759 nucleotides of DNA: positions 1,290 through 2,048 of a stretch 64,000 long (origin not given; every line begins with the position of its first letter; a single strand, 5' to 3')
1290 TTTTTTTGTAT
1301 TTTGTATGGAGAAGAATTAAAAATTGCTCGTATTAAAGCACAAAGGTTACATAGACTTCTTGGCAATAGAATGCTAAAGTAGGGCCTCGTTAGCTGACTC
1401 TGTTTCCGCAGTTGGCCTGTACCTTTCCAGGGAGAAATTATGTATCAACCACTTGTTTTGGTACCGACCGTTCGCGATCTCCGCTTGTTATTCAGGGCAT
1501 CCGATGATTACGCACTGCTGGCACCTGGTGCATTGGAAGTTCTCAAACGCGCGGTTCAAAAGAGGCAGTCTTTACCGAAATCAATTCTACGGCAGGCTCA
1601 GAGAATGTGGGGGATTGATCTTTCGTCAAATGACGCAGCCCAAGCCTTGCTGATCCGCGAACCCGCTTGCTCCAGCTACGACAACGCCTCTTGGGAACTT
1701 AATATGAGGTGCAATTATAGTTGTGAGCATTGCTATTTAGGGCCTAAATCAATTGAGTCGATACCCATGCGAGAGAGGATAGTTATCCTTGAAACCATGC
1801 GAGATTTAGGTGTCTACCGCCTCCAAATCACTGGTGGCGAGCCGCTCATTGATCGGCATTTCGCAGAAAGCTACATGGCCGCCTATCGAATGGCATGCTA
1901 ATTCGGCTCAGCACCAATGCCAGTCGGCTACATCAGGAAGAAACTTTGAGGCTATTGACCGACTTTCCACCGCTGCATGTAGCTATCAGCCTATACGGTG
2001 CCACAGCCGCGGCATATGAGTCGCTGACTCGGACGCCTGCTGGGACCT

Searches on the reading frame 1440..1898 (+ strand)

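Call 3: search_protein_families(library=ncbifam, proteins=[window:1440-1898:+], max_evalue=1)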
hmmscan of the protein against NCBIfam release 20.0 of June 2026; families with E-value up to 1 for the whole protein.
window:1440-1898:+ (153 aa): 38 families (the best 25 are shown)
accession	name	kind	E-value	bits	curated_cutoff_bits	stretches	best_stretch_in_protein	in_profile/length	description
TIGR02668.1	moaA_archaeal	equivalog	1.8e-07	30.4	325.25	1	86-140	15-72/303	GTP 3',8-cyclase MoaA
TIGR04303.1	GeoRSP_rSAM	equivalog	2.1e-07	30.8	400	1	84-143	8-67/325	GeoRSP system radical SAM/SPASM protein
NF038283.1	viperin_w_prok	equivalog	2.2e-07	30.3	180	1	84-149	5-80/281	viperin family antiviral radical SAM protein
NF001199.0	PRK00164.2-1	equivalog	2.1e-06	27.1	231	1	87-143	18-77/308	GTP 3',8-cyclase MoaA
TIGR02666.1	moaA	equivalog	3.7e-06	26.1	284.05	1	90-143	19-78/336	GTP 3',8-cyclase MoaA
TIGR04167.1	rSAM_SeCys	equivalog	6.7e-06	25.5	300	1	87-143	14-72/303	arsenosugar biosynthesis radical SAM (seleno)protein ArsS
TIGR03962.1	mycofact_rSAM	equivalog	1.1e-05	24.9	265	1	84-143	15-76/339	mycofactocin radical SAM maturase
TIGR04054.1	rSAM_NirJ1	equivalog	1.8e-05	23.6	650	1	84-143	39-101/387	putative heme d1 biosynthesis radical SAM protein NirJ1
TIGR04051.1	rSAM_NirJ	equivalog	2e-05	23.7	515.45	1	85-141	6-65/354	heme d1 biosynthesis radical SAM protein NirJ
NF012164.0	AlbA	equivalog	6.8e-05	21.5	850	1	82-138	114-172/442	subtilosin maturase AlbA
TIGR04347.1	pseudo_SAM_Halo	equivalog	6.9e-05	22.3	525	1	83-141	40-101/390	TIGR04347 family pseudo-SAM/SPASM protein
TIGR04251.1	SCM_rSAM_ScmF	equivalog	9.2e-05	22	400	1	87-140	10-69/353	SynChlorMet cassette radical SAM/SPASM protein ScmF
TIGR04278.1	viperin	exception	9.7e-05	21.5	450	1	84-139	62-117/347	antiviral radical SAM protein viperin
TIGR04055.1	rSAM_NirJ2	equivalog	0.00018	21.2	500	1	84-143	3-64/326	putative heme d1 biosynthesis radical SAM protein NirJ2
TIGR04082.1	rSAM_for_selen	equivalog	0.0003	19.7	350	1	83-149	201-271/516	thio(seleno)oxazole modification radical SAM maturase SbtM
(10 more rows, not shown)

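Call 4: search_protein_families(library=pfam, proteins=[window:1440-1898:+], max_evalue=1)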
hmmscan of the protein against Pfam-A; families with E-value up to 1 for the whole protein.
window:1440-1898:+ (153 aa): 1 family
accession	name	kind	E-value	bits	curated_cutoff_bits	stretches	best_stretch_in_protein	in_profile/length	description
PF04055.27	Radical_SAM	-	3.8e-05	24.4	29.5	1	90-145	6-66/166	Radical SAM superfamily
